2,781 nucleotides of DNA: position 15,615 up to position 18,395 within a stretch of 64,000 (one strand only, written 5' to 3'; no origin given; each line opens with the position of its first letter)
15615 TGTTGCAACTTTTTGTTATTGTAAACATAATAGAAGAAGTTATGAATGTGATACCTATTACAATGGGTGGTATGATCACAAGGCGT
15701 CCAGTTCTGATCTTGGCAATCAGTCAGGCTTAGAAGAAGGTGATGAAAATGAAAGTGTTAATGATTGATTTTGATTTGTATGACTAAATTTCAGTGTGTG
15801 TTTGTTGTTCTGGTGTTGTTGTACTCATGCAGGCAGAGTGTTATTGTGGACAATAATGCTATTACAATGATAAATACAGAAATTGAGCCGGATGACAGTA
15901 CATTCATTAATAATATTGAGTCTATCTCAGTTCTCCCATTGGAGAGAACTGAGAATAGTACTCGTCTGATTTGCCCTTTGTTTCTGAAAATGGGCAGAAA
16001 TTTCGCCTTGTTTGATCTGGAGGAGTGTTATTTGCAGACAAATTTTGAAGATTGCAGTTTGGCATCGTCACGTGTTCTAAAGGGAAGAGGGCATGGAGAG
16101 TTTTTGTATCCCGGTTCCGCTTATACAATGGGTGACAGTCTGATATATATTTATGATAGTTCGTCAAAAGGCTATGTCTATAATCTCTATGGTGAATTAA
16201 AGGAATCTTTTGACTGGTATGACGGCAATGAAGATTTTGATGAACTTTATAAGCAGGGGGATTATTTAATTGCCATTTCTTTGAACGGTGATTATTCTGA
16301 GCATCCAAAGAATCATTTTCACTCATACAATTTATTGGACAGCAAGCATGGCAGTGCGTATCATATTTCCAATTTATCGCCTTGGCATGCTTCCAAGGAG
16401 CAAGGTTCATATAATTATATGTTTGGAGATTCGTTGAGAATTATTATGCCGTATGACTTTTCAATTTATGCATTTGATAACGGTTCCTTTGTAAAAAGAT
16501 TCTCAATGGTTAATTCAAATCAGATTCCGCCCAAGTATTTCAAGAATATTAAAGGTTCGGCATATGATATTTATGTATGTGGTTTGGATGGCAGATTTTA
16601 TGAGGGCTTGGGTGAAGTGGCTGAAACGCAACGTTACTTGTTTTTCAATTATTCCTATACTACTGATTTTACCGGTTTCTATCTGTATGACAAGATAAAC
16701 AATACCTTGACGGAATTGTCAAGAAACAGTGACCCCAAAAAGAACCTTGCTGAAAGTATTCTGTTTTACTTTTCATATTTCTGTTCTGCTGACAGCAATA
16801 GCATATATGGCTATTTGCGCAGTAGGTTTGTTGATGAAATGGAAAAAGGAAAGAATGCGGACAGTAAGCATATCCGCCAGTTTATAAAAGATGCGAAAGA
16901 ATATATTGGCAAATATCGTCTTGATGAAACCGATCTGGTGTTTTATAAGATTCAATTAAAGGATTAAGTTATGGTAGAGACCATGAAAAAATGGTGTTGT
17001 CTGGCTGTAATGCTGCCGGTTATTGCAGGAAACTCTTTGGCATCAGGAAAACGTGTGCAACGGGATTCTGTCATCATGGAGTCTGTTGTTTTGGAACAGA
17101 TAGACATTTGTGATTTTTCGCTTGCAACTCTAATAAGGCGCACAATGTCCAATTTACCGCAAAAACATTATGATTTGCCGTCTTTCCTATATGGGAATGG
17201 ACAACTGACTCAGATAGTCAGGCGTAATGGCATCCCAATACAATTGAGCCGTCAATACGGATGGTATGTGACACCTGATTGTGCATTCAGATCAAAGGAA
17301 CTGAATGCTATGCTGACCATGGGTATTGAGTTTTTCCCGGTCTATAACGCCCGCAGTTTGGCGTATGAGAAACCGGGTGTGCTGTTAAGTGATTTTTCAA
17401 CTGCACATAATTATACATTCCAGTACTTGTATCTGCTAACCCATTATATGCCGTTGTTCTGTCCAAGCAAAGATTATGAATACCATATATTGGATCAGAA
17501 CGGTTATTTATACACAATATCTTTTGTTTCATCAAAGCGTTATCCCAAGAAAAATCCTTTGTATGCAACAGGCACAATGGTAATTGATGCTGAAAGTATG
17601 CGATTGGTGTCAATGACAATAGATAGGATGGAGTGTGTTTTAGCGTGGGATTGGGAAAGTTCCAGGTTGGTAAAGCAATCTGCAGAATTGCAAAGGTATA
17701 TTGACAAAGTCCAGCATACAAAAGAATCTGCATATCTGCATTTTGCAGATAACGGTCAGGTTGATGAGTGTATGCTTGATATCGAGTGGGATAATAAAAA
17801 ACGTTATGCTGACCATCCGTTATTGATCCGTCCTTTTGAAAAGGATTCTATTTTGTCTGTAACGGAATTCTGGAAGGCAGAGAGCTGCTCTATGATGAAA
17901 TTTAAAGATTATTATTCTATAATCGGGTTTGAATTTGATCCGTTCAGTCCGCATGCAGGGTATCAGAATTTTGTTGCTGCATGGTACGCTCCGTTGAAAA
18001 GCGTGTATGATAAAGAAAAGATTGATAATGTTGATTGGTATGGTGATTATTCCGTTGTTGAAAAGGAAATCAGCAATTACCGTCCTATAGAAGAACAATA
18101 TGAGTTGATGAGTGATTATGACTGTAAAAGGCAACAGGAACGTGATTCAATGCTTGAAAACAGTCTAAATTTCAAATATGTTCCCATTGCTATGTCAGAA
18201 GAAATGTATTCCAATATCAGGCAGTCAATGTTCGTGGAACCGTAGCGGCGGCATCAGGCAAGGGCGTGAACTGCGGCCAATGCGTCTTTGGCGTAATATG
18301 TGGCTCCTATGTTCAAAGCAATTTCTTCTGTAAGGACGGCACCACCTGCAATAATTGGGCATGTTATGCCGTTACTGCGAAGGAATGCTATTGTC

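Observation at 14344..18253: Lower-GC four-gene accessory cassette inserted between the purine permease and metH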

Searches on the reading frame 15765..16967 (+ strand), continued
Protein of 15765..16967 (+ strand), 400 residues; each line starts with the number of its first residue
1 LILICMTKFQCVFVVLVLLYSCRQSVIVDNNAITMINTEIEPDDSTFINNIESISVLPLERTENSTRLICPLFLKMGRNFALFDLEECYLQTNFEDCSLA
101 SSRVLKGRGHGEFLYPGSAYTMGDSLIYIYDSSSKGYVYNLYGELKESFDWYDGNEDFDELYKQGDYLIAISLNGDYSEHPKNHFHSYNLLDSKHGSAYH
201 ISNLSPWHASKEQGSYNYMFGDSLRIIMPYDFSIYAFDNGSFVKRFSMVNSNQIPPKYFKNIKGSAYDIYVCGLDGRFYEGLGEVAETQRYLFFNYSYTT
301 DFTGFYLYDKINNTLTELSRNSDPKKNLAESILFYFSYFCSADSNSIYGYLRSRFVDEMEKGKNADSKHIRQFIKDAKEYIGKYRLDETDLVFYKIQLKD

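Call 61: find_encoding_contigs(protein=P0012, flank=6000, max_places=3)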
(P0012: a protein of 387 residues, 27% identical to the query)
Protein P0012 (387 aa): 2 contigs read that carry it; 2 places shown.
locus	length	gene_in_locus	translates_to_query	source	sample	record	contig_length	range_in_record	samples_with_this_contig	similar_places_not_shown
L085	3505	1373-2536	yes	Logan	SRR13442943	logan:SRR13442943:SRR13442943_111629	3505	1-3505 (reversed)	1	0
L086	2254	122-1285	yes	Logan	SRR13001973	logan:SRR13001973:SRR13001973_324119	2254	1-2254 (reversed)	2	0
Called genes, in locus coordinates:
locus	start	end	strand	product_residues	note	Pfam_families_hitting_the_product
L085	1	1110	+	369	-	?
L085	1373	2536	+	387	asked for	-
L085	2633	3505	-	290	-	?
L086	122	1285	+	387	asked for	-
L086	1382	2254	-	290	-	?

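Call 62: find_encoding_contigs(protein=P0007, flank=6000, max_places=3)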
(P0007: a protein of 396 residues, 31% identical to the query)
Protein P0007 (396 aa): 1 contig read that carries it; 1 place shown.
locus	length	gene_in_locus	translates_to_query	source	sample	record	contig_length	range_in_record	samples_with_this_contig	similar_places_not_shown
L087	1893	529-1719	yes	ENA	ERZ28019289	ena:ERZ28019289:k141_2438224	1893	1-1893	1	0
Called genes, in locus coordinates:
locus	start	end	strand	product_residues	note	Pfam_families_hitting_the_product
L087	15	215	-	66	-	PF13443:HTH_26, PF01381:HTH_3 (weak)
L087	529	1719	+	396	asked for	PF17170:DUF5128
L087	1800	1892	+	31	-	?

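Call 63: find_encoding_contigs(protein=P0009, flank=6000, max_places=3)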
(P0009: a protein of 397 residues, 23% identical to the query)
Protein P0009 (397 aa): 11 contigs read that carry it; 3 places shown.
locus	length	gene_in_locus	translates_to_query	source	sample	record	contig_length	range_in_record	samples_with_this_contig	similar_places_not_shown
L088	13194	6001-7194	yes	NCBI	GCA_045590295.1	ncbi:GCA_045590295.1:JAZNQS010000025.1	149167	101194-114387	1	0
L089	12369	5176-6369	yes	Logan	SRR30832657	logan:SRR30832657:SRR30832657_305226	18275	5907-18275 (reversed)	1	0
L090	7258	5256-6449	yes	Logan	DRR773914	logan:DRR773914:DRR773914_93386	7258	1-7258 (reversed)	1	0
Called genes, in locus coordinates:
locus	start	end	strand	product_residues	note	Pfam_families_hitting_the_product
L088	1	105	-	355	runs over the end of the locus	PF22558:REase-ARP, PF20796:PDDEXK_13 (faint)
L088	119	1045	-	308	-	PF08843:AbiEii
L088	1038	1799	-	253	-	PF17194:AbiEi_3_N, PF11459:AbiEi_3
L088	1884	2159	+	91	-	-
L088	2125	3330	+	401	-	PF17170:DUF5128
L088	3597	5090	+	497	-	PF13432:TPR_16 (faint), PF00515:TPR_1 (faint)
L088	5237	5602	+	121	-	-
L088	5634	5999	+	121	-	-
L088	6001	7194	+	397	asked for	PF17170:DUF5128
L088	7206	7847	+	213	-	-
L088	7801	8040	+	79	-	-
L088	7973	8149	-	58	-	PF02609:Exonuc_VII_S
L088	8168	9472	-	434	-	PF13742:tRNA_anti_2, PF02601:Exonuc_VII_L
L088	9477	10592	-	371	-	PF02540:NAD_synthase (faint), PF03054:tRNA_Me_trans, PF20259:tRNA_Me_trans_M, PF20258:tRNA_Me_trans_C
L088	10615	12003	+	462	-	PF01554:MatE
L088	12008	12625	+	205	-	PF13189:Cytidylate_kin2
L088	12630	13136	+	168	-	PF12850:Metallophos_2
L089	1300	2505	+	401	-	PF17170:DUF5128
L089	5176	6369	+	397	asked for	PF17170:DUF5128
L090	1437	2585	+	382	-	PF17170:DUF5128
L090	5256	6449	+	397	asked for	PF17170:DUF5128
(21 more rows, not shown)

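Call 77: find_related_loci(query=A4, collection=viral_contigs, flank=6000)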
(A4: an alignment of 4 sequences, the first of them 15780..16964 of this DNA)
Query A4 (395 aa) in viral_contigs; peptide patterns used: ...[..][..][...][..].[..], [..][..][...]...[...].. (x = any residue, [..] = any of these).
581 stretches matched a pattern, but none encodes a relative of the query by tblastn (E <= 1e-3).

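Call 86: search_protein_families(library=padloc, proteins=[window:15780-16964:+], max_evalue=0.1)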
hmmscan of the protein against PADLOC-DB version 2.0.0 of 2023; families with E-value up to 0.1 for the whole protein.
window:15780-16964:+ (395 aa): 0 families

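Call 87: search_protein_families(library=phrogs, proteins=[window:15780-16964:+], max_evalue=0.1)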
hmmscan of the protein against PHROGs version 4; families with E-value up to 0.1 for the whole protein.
window:15780-16964:+ (395 aa): 0 families

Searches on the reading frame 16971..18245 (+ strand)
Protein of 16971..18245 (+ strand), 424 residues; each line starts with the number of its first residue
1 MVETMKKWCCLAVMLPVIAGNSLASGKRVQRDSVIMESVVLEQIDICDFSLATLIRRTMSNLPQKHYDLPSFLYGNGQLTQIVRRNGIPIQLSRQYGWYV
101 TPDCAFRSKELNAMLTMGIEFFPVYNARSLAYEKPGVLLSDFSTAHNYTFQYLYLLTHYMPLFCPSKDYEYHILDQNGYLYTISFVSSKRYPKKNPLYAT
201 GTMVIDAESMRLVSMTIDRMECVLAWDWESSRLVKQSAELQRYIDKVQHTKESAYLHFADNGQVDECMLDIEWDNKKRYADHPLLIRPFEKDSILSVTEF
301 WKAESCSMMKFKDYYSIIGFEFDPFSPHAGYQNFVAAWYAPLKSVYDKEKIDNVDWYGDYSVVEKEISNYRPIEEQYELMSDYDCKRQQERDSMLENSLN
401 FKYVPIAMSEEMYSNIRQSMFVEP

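Call 3: search_protein_families(library=pfam, proteins=[window:16971-18245:+], max_evalue=0.1)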
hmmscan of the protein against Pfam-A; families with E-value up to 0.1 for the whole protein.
window:16971-18245:+ (424 aa): 0 families

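Call 4: search_protein_families(library=ncbifam, proteins=[window:16971-18245:+], max_evalue=0.1)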
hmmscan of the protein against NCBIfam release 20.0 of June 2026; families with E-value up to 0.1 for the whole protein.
window:16971-18245:+ (424 aa): 0 families

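Call 16: find_homologous_proteins(query=window:16971-18245:+, max_evalue=0.001)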
Query window:16971-18245:+ (424 aa): 4 proteins with E <= 0.001 among 1915 candidates.
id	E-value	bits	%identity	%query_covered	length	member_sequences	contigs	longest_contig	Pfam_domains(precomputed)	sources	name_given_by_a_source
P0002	3.2e-291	983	100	100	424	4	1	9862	-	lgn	-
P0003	9.2e-29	119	30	92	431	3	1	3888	-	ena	-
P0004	9.9e-23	99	29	84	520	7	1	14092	-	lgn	-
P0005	2.1e-22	98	27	84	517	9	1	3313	-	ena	-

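Call 17: find_encoding_contigs(protein=P0004, flank=10000, max_places=5)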
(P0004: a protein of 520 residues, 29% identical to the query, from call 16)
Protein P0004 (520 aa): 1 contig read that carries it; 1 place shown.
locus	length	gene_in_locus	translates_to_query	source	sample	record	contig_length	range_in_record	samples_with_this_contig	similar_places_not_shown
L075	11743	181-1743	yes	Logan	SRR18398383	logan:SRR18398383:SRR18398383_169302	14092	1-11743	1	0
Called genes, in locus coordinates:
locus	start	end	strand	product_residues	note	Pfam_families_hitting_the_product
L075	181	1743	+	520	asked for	-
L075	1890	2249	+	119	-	PF03965:Penicillinase_R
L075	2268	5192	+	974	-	PF05569:Peptidase_M56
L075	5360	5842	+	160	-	-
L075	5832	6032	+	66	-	PF12844:HTH_19, PF01381:HTH_3, PF13443:HTH_26 (weak), PF13560:HTH_31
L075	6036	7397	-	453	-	PF22244:GCE_fung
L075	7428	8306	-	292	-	PF01513:NAD_kinase, PF20143:NAD_kinase_C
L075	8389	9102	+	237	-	PF03740:PdxJ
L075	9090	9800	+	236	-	PF01618:MotA_ExbB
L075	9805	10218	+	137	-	PF02472:ExbD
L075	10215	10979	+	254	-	PF03544:TonB_C (weak)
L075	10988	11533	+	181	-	PF01965:DJ-1_PfpI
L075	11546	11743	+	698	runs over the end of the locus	PF17191:RecG_wedge, PF01336:tRNA_anti-codon (weak), PF00270:DEAD, PF04851:ResIII, PF00271:Helicase_C, PF19833:RecG_dom3_C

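Call 18: find_encoding_contigs(protein=P0003, flank=10000, max_places=5)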
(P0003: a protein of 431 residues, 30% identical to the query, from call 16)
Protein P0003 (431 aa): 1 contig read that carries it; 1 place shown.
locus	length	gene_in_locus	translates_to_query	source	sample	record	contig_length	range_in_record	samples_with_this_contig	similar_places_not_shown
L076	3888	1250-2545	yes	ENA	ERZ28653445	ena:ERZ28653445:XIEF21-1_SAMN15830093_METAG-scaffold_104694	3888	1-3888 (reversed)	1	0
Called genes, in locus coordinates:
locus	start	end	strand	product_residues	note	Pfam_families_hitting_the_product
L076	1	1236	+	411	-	?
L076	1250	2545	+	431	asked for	-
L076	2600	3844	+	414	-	PF17116:T9SS_plug_1st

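Call 19: find_encoding_contigs(protein=P0005, flank=10000, max_places=5)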
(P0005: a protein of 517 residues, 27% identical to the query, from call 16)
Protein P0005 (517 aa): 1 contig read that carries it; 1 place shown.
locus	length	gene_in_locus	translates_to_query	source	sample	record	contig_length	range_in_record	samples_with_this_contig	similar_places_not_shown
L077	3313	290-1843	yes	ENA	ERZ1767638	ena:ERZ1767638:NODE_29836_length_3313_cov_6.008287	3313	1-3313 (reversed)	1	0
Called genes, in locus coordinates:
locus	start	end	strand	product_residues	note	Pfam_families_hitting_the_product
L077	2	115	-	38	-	?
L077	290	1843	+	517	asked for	-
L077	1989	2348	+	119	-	PF03965:Penicillinase_R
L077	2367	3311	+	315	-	?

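Call 30: search_protein_families(library=pfam, proteins=[P0003, P0004, P0005, L076:1-1236:+, L076:2600-3844:+, L075:5360-5842:+], max_evalue=0.1)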
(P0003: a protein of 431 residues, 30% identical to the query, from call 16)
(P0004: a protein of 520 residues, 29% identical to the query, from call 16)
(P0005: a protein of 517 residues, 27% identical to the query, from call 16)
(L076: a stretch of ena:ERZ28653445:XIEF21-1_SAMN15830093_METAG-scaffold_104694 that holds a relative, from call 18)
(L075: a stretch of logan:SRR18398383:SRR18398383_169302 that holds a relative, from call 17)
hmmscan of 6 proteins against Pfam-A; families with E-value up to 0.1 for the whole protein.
P0003 (431 aa): 0 families

P0004 (520 aa): 0 families

P0005 (517 aa): 0 families

L076:1-1236:+ (411 aa): 3 families
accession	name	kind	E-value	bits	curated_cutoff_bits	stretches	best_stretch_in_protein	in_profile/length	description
PF05656.20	DUF805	-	3.2e-19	69.9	25.7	1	245-342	2-100/111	Protein of unknown function (DUF805)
PF25263.1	DUF7863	-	0.019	15.1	25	0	128-208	13-93/169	Domain of unknown function (DUF7863)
PF03203.19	MerC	-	0.091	13.8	27.6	0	261-338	9-84/108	MerC mercury resistance protein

L076:2600-3844:+ (414 aa): 3 families
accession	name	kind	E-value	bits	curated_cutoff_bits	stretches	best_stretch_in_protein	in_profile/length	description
PF17116.11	T9SS_plug_1st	-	1.4e-40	138.5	23.9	1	35-153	1-122/126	Type 9 secretion system plug protein 1st domain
PF16561.11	AMPK1_CBM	-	0.0045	17.6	26.8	1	320-390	11-76/85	Glycogen recognition site of AMP-activated protein kinase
PF22091.2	DUF6941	-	0.035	14.9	27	0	107-155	71-124/125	Family of unknown function (DUF6941)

L075:5360-5842:+ (160 aa): 1 family
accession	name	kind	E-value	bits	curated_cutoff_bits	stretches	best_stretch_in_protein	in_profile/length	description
PF12420.13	DUF3671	-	0.074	13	34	0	10-129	155-209/223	Fam-L, Fam-M like protein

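Call 31: search_solved_structures(query=A1, max_evalue=10)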
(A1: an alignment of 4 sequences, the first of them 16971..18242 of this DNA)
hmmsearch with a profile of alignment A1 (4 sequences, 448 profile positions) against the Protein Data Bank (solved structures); distinct sequences matched with E-value up to 10: 0.

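Call 55: predict_structure(alignment_id=A1)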
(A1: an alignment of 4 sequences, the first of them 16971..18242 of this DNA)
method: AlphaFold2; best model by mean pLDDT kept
length: 424 residues; sequences in the alignment: 4
mean_pLDDT: 34.7   pTM: 0.29
mean pLDDT of the five models: 34.7, 30.1, 30.0, 29.2, 28.6
residues with pLDDT >= 90: 0; 70-90: 0; 50-70: 27; < 50: 397
segments of 3 or more residues with pLDDT < 50: 1-169, 188-192, 194-199, 207-215, 218-424
pLDDT, mean of each block of 10 residues (from residue 1): 38 35 31 28 31 37 33 32 32 32 31 32 30 29 30 36 39 55 53 45 52 47 30 38 37 38 35 35 33 30 23 25 34 27 28 26 35 34 38 36 33 37 32
secondary structure, 60 per line:
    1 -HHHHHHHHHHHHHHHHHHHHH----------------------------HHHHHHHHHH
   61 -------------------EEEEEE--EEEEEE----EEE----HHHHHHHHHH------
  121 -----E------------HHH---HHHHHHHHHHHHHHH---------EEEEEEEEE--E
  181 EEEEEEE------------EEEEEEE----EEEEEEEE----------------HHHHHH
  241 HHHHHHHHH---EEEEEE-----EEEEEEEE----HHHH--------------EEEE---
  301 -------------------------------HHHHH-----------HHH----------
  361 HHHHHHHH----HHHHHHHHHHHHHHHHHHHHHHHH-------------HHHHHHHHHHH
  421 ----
elements in order: H2-22 H51-60 E80-85 E88-93 E98-100 H105-114 H145-159 E169-177 E180-187 E200-206 E211-218 H235-249 E253-258 E264-271 H276-279 E294-297 H332-336 H361-368 H373-396 H410-420

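Call 67: find_related_loci(query=A1, collection=metagenome_contigs, flank=8000)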
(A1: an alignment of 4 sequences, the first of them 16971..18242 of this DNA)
Query A1 (424 aa) in metagenome_contigs; peptide patterns used: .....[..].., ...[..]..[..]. (x = any residue, [..] = any of these).
159 stretches matched a pattern; 2 encode a relative of the query (tblastn E <= 1e-3); 2 distinct loci.
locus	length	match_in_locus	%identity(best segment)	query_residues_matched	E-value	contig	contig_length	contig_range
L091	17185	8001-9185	28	3-389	1e-28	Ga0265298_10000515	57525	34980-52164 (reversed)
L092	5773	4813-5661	31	37-304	4e-26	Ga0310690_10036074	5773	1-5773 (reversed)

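Call 70: search_protein_families(library=pfam, proteins=[L091:6938-7993:+, L091:8007-9299:+, L091:9353-10474:-, L091:10710-11954:+, L091:5270-6751:-, L091:3957-4754:-, L092:3658-4728:+, L091:11967-12557:+], max_evalue=0.01)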
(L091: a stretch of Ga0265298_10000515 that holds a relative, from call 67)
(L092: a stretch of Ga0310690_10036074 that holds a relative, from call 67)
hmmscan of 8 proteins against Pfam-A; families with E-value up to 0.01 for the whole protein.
L091:6938-7993:+ (351 aa): 1 family
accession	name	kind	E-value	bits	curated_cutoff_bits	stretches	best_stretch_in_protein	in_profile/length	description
PF05656.20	DUF805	-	2.5e-19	70.2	25.7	1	185-282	2-100/111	Protein of unknown function (DUF805)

L091:8007-9299:+ (430 aa): 0 families

L091:9353-10474:- (373 aa): 3 families
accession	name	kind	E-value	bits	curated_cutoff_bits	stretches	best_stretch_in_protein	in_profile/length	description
PF00756.26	Esterase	-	3e-25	89.9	22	1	145-301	1-151/251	Putative esterase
PF02922.24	CBM_48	-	0.00012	22.8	22.4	1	41-96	11-71/83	Carbohydrate-binding module 48 (Isoamylase N-terminal domain)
PF16561.11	AMPK1_CBM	-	0.0028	18.3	26.8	1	52-122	11-80/85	Glycogen recognition site of AMP-activated protein kinase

L091:10710-11954:+ (414 aa): 1 family
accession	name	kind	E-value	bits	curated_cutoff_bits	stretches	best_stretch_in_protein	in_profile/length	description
PF17116.11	T9SS_plug_1st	-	1e-38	132.5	23.9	1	34-147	1-117/126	Type 9 secretion system plug protein 1st domain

L091:5270-6751:- (493 aa): 3 families
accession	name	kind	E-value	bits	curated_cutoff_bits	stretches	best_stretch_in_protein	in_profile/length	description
PF09180.16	ProRS-C_1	-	2.1e-23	82.7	31.5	1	427-493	1-71/71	Prolyl-tRNA synthetase, C-terminal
PF00587.30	tRNA-synt_2b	-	9.9e-21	75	29.3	1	117-285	7-176/179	tRNA synthetase class II core domain (G, H, P, S and T)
PF03129.25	HGTP_anticodon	-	1.6e-20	73.5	21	1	304-399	1-92/94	Anticodon binding domain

L091:3957-4754:- (265 aa): 1 family
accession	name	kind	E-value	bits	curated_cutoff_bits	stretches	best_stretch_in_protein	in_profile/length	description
PF09359.15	VTC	-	2.3e-33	116.1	23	1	31-236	1-232/235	VTC domain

L092:3658-4728:+ (356 aa): 1 family
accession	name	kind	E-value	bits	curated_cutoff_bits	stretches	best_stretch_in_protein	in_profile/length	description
PF05656.20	DUF805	-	3e-19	70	25.7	1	186-282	2-95/111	Protein of unknown function (DUF805)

L091:11967-12557:+ (196 aa): 4 families
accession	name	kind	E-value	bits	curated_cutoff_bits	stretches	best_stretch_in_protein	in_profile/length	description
PF00132.30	Hexapep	-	2.7e-14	52.6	27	1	141-174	2-35/36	Bacterial transferase hexapeptide (six repeats)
PF14602.12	Hexapep_2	-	2.8e-09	37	27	1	140-173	1-32/34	Hexapeptide repeat of succinyl-transferase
PF12464.13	Mac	-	1.9e-06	28.5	22.1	1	19-68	1-52/53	Maltose acetyltransferase hexapeptide capping motif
PF25084.1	LbH_EIF2B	-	0.0072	16.8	54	0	133-174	57-94/105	EIF2B subunit epsilon LbH domain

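Call 79: find_related_loci(query=A1, collection=viral_contigs, flank=6000)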
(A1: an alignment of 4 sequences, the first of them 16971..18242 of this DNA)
Query A1 (424 aa) in viral_contigs; peptide patterns used: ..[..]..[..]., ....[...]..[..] (x = any residue, [..] = any of these).
149 stretches matched a pattern, but none encodes a relative of the query by tblastn (E <= 1e-3).

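Call 86: search_protein_families(library=padloc, proteins=[window:16971-18242:+], max_evalue=0.1)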
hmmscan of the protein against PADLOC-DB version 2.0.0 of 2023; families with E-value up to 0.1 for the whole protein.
window:16971-18242:+ (424 aa): 0 families

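Call 87: search_protein_families(library=phrogs, proteins=[window:16971-18242:+], max_evalue=0.1)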
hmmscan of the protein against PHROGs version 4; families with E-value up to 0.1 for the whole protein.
window:16971-18242:+ (424 aa): 0 families
